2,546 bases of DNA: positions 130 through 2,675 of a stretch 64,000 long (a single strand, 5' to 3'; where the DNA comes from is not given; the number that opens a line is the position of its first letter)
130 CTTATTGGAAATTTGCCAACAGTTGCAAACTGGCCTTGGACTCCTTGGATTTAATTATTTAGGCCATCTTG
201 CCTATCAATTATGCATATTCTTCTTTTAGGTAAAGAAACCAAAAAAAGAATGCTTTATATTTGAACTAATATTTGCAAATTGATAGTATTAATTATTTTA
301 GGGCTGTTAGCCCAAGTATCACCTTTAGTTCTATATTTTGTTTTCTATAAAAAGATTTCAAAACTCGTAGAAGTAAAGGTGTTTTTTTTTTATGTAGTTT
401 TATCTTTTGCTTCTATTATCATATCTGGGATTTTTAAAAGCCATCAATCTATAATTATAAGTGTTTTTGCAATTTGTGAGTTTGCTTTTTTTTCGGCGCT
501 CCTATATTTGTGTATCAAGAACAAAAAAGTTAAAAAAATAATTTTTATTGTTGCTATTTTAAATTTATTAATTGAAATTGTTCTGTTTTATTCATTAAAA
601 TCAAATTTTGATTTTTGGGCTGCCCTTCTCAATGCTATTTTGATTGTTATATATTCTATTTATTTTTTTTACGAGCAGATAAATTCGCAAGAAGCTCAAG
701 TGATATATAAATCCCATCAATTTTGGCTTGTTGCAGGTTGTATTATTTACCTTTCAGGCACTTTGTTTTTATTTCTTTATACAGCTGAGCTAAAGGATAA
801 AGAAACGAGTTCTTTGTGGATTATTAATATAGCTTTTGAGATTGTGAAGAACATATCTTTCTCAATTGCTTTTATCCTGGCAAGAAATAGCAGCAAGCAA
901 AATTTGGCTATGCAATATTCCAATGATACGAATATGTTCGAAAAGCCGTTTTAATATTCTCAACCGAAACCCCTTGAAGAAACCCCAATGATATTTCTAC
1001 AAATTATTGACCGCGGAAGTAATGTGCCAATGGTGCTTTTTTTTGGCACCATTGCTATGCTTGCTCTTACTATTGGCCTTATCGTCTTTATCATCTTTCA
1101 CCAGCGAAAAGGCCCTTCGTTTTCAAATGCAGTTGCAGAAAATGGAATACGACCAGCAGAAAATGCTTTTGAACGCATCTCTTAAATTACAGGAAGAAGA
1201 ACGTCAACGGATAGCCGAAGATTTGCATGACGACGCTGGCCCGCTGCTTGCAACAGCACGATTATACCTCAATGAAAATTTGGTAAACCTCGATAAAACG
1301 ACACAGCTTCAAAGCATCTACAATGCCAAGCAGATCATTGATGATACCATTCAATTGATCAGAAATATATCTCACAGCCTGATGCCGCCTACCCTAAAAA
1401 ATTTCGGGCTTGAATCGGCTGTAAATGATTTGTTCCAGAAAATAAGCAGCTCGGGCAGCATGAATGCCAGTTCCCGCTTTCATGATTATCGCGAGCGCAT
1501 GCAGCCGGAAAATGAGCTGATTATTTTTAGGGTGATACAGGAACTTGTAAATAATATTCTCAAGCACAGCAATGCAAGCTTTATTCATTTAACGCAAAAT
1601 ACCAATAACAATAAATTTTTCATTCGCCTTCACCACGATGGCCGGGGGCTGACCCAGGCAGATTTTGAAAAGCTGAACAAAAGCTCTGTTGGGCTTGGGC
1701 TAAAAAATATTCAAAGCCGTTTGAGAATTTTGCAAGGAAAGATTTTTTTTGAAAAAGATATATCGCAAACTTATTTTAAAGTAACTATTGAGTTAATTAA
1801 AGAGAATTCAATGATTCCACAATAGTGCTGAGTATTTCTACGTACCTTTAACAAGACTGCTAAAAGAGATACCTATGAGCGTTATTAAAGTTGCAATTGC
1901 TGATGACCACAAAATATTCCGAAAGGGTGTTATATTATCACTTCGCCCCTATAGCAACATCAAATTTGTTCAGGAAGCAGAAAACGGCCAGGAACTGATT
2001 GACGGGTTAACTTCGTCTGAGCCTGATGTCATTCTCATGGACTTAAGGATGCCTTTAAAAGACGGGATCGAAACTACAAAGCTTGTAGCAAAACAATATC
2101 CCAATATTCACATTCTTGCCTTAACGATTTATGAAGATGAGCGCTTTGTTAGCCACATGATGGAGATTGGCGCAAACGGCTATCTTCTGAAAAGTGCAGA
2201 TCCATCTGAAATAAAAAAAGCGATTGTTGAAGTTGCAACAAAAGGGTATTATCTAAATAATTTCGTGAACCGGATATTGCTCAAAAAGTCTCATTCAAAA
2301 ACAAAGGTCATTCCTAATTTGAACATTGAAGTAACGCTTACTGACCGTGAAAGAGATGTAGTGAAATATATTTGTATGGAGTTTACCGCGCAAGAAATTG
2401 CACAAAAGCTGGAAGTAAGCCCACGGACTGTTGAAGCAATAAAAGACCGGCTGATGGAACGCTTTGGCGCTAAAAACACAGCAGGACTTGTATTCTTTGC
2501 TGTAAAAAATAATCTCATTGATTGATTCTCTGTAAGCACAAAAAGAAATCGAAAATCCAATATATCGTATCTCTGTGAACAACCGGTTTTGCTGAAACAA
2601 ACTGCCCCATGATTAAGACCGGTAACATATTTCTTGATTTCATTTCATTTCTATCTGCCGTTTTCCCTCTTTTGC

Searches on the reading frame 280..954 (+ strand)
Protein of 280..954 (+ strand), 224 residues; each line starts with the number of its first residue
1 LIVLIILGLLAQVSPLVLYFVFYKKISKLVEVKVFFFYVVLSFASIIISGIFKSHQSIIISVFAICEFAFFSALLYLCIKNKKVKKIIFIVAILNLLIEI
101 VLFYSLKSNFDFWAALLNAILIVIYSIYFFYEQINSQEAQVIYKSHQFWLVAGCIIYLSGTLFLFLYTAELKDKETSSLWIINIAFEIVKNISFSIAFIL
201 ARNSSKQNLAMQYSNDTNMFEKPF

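Call 7: search_protein_families(library=pfam, proteins=[window:280-954:+], max_evalue=0.01)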
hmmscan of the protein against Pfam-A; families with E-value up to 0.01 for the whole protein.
window:280-954:+ (224 aa): 0 families

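Call 27: search_protein_families(library=ncbifam, proteins=[window:280-954:+], max_evalue=1)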
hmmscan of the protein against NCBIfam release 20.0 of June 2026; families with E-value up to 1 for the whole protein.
window:280-954:+ (224 aa): 1 family
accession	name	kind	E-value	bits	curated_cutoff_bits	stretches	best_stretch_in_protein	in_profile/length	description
NF045937.1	MSC_0624_12TM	equivalog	0.091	11.3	70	1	112-215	85-190/445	MSC_0624 family F1-like ATPase-associated membrane protein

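Call 55: find_homologous_proteins(query=window:280-954:+, max_evalue=0.00001)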
Query window:280-954:+ (224 aa): 50 proteins with E <= 0.00001 among 661 candidates.
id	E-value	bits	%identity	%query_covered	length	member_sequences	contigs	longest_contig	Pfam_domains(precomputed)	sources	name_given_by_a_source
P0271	3.2e-129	447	100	100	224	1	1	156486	-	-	-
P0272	2.1e-83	298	65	100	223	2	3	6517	-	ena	-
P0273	1.0e-82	295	65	100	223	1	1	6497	-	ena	-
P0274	1.8e-81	291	65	96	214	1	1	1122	-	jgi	jgi:hypothetical protein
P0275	3.6e-78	280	63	100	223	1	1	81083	-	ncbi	-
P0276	6.3e-76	273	62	98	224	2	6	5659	-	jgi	-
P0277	2.1e-75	271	61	100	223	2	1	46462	-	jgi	jgi:hypothetical protein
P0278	2.8e-74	268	61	100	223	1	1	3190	-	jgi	jgi:hypothetical protein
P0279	5.4e-74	267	61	99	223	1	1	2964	-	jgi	jgi:hypothetical protein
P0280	9.6e-74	266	58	100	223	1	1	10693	-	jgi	jgi:hypothetical protein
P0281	1.7e-71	259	59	99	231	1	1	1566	-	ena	-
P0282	6.2e-71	257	60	98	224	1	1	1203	-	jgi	jgi:hypothetical protein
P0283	1.3e-70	256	56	100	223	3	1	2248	-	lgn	-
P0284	2.5e-70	255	56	100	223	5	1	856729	-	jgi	jgi:hypothetical protein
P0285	3.7e-70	254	57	100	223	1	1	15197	-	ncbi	-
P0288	2.9e-69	251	56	100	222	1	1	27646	-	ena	-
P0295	3.5e-62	228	52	99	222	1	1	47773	-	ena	-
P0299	7.0e-59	217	56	84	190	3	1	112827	-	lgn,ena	-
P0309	1.1e-29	122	40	85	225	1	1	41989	-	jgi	jgi:hypothetical protein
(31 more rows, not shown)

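Call 58: find_encoding_contigs(protein=P0284, flank=5000, max_places=2)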
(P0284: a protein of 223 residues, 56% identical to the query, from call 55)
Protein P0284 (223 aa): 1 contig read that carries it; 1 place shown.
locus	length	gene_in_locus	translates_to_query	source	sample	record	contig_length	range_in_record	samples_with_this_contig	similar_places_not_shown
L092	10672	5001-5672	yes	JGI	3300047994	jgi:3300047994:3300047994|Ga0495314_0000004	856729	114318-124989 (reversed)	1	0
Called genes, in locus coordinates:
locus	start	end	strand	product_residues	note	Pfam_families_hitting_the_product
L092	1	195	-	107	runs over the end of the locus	-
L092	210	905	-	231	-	PF00005:ABC_tran, PF13304:AAA_21 (weak)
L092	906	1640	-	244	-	PF18940:DUF5687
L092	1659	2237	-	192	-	PF18940:DUF5687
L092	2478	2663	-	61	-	-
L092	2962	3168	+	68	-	PF12844:HTH_19 (weak), PF13560:HTH_31 (weak), PF01381:HTH_3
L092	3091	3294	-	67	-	-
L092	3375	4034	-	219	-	PF00072:Response_reg, PF00196:GerE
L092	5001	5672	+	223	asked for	-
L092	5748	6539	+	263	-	PF07730:HisKA_3 (weak), PF02518:HATPase_c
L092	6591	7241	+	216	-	PF00072:Response_reg, PF00196:GerE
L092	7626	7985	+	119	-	-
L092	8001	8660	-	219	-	PF01144:CoA_trans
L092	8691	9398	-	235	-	PF01144:CoA_trans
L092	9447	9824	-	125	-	PF14129:DUF4296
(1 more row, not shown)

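Call 62: predict_structure(alignment_id=A5)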
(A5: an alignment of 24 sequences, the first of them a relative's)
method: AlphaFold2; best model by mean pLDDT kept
length: 224 residues; sequences in the alignment: 24
mean_pLDDT: 85.3   pTM: 0.81
mean pLDDT of the five models: 85.3, 84.5, 83.9, 83.6, 82.1
residues with pLDDT >= 90: 117; 70-90: 79; 50-70: 17; < 50: 11
segments of 3 or more residues with pLDDT < 50: 208-210, 212-214, 221-224
pLDDT, mean of each block of 10 residues (from residue 1): 83 92 89 93 92 90 94 95 96 95 84 90 94 79 86 92 83 71 88 92 64 51 44
secondary structure, 60 per line:
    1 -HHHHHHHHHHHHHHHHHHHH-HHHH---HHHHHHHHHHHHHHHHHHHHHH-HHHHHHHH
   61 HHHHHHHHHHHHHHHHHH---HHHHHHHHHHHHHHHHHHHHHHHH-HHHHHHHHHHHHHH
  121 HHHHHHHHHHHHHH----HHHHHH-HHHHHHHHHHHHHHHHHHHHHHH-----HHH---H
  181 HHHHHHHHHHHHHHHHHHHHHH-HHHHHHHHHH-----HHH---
elements in order: H2-21 H23-26 H30-51 H53-78 H82-105 H107-134 H139-144 H146-168 H180-202 H204-213

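Call 65: fold_search(model_id=the predicted structure, library=pdb)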
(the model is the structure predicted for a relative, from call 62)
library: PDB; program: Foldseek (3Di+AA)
matches with E <= 10: 336; with E <= 0.001: 0
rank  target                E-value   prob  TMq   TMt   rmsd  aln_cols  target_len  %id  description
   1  8jcv_2                1.7e-01  0.97  0.47  0.18   7.2       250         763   13  Cryo-EM structure of mGlu2-mGlu3 heterodimer in presence of LY341495 (dimerization mode II) (released 2023-06-21)
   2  8rsr                  1.9e-01  0.98  0.51  0.33   6.0       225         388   12  Crystal structure of marine actinobacteria clade rhodopsin (MAR) - human GTPase Arf1 (L8K,Q71L) chimera; N state (released 2025-04-02)
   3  8ha0_R                2.0e-01  0.97  0.51  0.36   7.7       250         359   10  Molecular recognition of two endogenous hormones by the human parathyroid hormone receptor-1 (released 2022-12-21)
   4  4knf_B                2.2e-01  0.98  0.54  0.54   5.9       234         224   14  Crystal structure of a blue-light absorbing proteorhodopsin double-mutant D97N/Q105L from HOT75 (released 2013-06-05)
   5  7q37                  2.3e-01  0.97  0.51  0.52   6.0       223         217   12  Crystal structure of proton pump MAR rhodopsin pressurized with krypton (released 2022-04-27)
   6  9k6l_R                2.5e-01  0.93  0.48  0.42   7.3       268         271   13  Cryo-EM structure of GPCR16-Gi2 complex (released 2025-04-02)
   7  6wpw_R                2.5e-01  0.90  0.43  0.30   8.0       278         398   10  GCGR-Gs signaling complex bound to a designed glucagon derivative (released 2020-08-12)
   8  6p9x_R                2.8e-01  0.85  0.42  0.38   8.2       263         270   11  CRF1 Receptor Gs GPCR protein complex with CRF1 peptide (released 2020-02-05)
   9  8rss                  3.0e-01  0.97  0.53  0.54   5.8       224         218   11  Crystal structure of marine actinobacteria clade rhodopsin (MAR) in the O* state (released 2025-04-02)
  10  7vvk_R                3.0e-01  0.85  0.45  0.34   8.3       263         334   12  PTH-bound human PTH1R in complex with Gs (class1) (released 2022-08-03)
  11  9jr3_R                3.0e-01  0.82  0.44  0.32   8.8       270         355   12  Cryo-EM structure of PTH-PTH1R-Gq (tilted state) (released 2024-10-16)
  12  9k3l_R                3.3e-01  0.60  0.35  0.34  10.3       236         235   12  Cryo-EM structure of the unliganded human melanocortin receptor 2 (MC2R)-Gs complex (released 2025-08-06)
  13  8jcz_2                3.7e-01  0.89  0.46  0.18   7.2       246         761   11  Cryo-EM structure of mGlu2-mGlu3 heterodimer in presence of LY341495, NAM563, and LY2389575 (dimerization mode III) (released 2023-06-21)
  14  7td0_R                3.7e-01  0.85  0.44  0.37   8.1       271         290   11  Lysophosphatidic acid receptor 1-Gi complex bound to LPA (released 2022-02-09)
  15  8xma_B                3.7e-01  0.41  0.28  0.22  21.0       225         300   10  Cryo-EM structure of human ZnT1 WT, in the presence of zinc, determined in an outward-facing conformation (released 2024-10-30)
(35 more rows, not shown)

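Call 79: find_encoding_contigs(protein=P0275, flank=1500, max_places=1)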
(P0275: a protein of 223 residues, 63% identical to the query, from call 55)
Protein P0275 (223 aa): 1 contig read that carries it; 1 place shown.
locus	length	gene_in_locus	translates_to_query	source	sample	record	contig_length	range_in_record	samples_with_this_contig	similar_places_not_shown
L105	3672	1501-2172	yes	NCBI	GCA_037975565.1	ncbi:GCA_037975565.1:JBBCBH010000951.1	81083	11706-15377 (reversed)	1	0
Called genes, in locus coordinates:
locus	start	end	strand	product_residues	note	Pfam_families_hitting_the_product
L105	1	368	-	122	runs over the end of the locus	PF00072:Response_reg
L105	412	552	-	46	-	-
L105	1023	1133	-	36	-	-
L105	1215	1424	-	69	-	-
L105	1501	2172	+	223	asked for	-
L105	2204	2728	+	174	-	PF07730:HisKA_3 (weak)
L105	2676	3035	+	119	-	PF02518:HATPase_c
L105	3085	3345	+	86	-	PF00072:Response_reg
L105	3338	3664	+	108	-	PF00196:GerE (weak)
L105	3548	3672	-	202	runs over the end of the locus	-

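Call 80: find_encoding_contigs(protein=P0277, flank=1500, max_places=1)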
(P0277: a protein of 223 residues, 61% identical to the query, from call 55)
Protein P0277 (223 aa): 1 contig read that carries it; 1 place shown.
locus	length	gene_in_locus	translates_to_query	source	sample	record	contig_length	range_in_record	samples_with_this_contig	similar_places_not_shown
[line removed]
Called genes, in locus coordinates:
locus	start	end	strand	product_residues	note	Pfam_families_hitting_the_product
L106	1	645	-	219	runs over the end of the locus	PF00072:Response_reg, PF00196:GerE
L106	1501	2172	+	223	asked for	-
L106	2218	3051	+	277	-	PF07730:HisKA_3 (weak), PF02518:HATPase_c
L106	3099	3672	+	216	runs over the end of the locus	PF00072:Response_reg, PF00196:GerE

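Call 81: find_encoding_contigs(protein=P0295, flank=1500, max_places=1)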
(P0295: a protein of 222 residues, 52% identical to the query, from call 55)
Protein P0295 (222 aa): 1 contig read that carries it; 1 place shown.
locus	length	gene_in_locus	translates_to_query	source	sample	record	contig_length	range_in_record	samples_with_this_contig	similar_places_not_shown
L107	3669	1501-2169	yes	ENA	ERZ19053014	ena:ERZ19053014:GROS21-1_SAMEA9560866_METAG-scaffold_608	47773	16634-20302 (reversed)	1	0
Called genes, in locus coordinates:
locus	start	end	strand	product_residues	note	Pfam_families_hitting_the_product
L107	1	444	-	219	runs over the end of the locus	PF00072:Response_reg, PF00196:GerE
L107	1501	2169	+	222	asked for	-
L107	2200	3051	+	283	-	PF07730:HisKA_3 (weak), PF02518:HATPase_c (weak)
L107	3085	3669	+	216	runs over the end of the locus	PF00072:Response_reg, PF00196:GerE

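Call 82: find_encoding_contigs(protein=P0299, flank=1500, max_places=1)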
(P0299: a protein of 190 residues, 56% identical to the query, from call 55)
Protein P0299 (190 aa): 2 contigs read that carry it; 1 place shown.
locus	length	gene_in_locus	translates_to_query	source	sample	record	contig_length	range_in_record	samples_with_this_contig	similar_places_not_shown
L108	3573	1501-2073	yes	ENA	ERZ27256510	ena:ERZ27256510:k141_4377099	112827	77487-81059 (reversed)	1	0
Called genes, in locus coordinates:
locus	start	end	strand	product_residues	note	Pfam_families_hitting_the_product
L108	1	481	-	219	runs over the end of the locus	PF00072:Response_reg, PF00196:GerE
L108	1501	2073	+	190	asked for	-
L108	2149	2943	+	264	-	PF07730:HisKA_3 (weak), PF02518:HATPase_c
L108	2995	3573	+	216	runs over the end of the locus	PF00072:Response_reg, PF00196:GerE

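Call 83: find_encoding_contigs(protein=P0288, flank=1500, max_places=1)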
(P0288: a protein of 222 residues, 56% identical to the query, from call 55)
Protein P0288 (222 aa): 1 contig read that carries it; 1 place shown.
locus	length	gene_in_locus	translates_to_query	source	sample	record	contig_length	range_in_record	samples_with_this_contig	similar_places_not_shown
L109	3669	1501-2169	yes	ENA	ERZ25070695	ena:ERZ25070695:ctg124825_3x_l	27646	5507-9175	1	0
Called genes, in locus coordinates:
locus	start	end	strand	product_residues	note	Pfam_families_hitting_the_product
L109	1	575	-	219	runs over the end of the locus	PF00072:Response_reg, PF00196:GerE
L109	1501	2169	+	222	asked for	-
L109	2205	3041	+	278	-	PF07730:HisKA_3 (weak), PF02518:HATPase_c (weak)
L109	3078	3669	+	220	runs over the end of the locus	PF00072:Response_reg, PF00196:GerE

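Call 84: find_encoding_contigs(protein=P0309, flank=1500, max_places=1)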
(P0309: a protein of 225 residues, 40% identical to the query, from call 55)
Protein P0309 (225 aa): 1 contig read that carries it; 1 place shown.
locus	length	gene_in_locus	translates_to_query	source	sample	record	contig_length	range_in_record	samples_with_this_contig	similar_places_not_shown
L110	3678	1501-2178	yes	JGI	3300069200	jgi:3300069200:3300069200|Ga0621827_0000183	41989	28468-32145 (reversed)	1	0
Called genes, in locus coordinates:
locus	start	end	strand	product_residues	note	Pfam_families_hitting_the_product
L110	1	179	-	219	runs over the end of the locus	PF00072:Response_reg, PF00196:GerE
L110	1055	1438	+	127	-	-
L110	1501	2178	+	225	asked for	-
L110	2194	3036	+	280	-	PF07730:HisKA_3 (weak), PF02518:HATPase_c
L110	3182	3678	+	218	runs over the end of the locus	PF00072:Response_reg, PF00196:GerE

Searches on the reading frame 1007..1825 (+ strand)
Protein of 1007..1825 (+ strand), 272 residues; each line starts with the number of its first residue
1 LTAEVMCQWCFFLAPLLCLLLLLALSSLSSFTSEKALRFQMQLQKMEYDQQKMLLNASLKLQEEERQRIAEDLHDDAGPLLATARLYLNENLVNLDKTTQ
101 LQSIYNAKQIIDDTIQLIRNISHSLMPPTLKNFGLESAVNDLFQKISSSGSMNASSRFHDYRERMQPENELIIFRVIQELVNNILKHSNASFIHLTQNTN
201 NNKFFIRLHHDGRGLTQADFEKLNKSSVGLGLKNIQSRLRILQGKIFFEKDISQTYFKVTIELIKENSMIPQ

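Call 7: search_protein_families(library=pfam, proteins=[window:1007-1825:+], max_evalue=0.01)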
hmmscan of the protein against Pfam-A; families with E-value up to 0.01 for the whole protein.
window:1007-1825:+ (272 aa): 3 families
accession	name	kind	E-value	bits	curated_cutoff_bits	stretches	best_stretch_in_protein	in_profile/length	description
PF02518.31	HATPase_c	-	6.6e-08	33.4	26.4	1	170-262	3-108/111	Histidine kinase-, DNA gyrase B-, and HSP90-like ATPase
PF07730.19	HisKA_3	-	3.9e-07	31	24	1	65-130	1-68/68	Histidine kinase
PF14501.12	HATPase_c_5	-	0.0079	16.5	22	0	181-261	14-101/102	GHKL domain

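Call 27: search_protein_families(library=ncbifam, proteins=[window:1007-1825:+], max_evalue=1)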
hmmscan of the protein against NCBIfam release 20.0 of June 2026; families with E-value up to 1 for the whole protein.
window:1007-1825:+ (272 aa): 8 families
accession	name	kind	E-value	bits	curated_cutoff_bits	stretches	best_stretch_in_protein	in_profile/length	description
NF052443.1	SensHisKinMctS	equivalog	3.4e-35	121.2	700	1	36-261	221-446/457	two-component system sensor histidine kinase MctS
NF008649.0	PRK11644.1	equivalog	7.2e-22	77.8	408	1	42-250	281-484/499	signal transduction histidine-protein kinase/phosphatase UhpB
NF052531.1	Strep_LiaS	equivalog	2.4e-19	69.8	450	1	33-249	104-312/328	envelope stress sensor histidine kinase LiaS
NF047786.1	his_kin_MadS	equivalog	1.2e-09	37.9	500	1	33-248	198-419/434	MadS family sensor histidine kinase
NF008184.0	PRK10935.1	equivalog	4.2e-09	35.6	553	1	63-263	361-557/565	nitrate/nitrite two-component system sensor histidine kinase NarQ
NF007896.0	PRK10600.1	equivalog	5.9e-05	21.9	578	1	63-251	388-572/598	nitrate/nitrite two-component system sensor histidine kinase NarX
NF012226.0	AdeS_HK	equivalog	0.032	13.4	500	1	175-261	252-351/353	two-component sensor histidine kinase AdeS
NF045957.1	MHO_1590_dom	subfamily_domain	0.61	10.4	42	1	222-267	23-67/81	MHO_1590 family protein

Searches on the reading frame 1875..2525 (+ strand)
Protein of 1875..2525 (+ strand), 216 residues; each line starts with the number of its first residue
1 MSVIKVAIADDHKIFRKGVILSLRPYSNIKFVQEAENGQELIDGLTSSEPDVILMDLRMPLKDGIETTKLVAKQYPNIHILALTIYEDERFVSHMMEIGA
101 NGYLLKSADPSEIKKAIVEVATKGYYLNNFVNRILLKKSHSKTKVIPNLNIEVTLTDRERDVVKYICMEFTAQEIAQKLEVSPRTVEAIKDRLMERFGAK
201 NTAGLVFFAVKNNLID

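Call 7: search_protein_families(library=pfam, proteins=[window:1875-2525:+], max_evalue=0.01)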
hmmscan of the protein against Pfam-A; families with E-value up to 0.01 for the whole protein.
window:1875-2525:+ (216 aa): 6 families
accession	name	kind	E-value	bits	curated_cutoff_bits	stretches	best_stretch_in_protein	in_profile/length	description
PF00072.30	Response_reg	-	1.7e-24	86.5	30.2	1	6-117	1-110/111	Response regulator receiver domain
PF00196.25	GerE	-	9.5e-12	44.8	23.5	1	154-208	2-56/57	Bacterial regulatory proteins, luxR family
PF04545.22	Sigma70_r4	-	0.00047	20.1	24.1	1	154-194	4-45/50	Sigma-70, region 4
PF08281.18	Sigma70_r4_2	-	0.00066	19.7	25.7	1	155-187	11-44/54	Sigma-70, region 4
PF08279.18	HTH_11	-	0.0013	19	25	1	170-186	16-32/55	HTH domain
PF13384.12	HTH_23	-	0.0075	16.5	24.6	0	170-197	18-44/50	Homeodomain-like domain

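Call 66: search_protein_families(library=ncbifam, proteins=[window:1875-2525:+], max_evalue=1e-10)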
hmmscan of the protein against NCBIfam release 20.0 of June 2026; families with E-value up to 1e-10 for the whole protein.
window:1875-2525:+ (216 aa): 19 families
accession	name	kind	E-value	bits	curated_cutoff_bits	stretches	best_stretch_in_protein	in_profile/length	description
NF052445.1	RespRegMctR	equivalog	7.9e-39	133.2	300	1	4-214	2-204/205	two-component system response regulator MctR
NF011896.0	PRK15369.1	equivalog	2.2e-35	122.2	242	1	2-213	2-208/211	two component system response regulator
NF007018.1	PRK09483.1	equivalog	9e-33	113.7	280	1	3-216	1-210/217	UvrY/SirA/GacA family response regulator transcription factor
NF007935.0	PRK10651.1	equivalog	1.2e-30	106.3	250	1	5-200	8-201/216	two-component system response regulator NarL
NF047785.1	respo_reg_MadR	equivalog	2.6e-27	95.6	300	1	4-215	1-209/209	MadR family response regulator transcription factor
NF007708.0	PRK10403.1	equivalog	4.4e-25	88.4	343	1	4-194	7-193/215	nitrate/nitrite response regulator protein NarP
NF008098.0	PRK10840.1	equivalog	2.6e-23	82.6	235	1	1-207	1-203/216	response regulator transcription factor RcsB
NF007685.0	PRK10360.1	equivalog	3.1e-22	79.4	258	1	4-205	2-188/196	response regulator transcription factor UhpA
NF007419.0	PRK09958.1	equivalog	1.1e-21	77.3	251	1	7-214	4-203/204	acid-sensing system DNA-binding response regulator EvgA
NF007403.0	PRK09935.1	equivalog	2e-20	73.3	271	1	4-215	4-210/210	fimbria biosynthesis transcriptional regulator FimZ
NF006900.1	PRK09390.1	equivalog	1.3e-17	64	255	1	5-212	6-200/203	response regulator FixJ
NF041367.1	CheY_Halo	equivalog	2.4e-17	63.3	200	1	7-120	2-113/114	chemotaxis protein CheY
NF040749.1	tetrathio_RR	equivalog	2.9e-16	59.8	290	1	32-206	26-185/191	tetrathionate respiration response regulator TtrR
NF041830.1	RR_TF_ErdR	exception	1.3e-15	57.7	390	1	5-198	3-194/213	response regulator transcription factor ErdR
NF001965.0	PRK00742.1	subfamily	7.7e-15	54.9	293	1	2-118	2-117/357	chemotaxis-specific protein-glutamate methyltransferase CheB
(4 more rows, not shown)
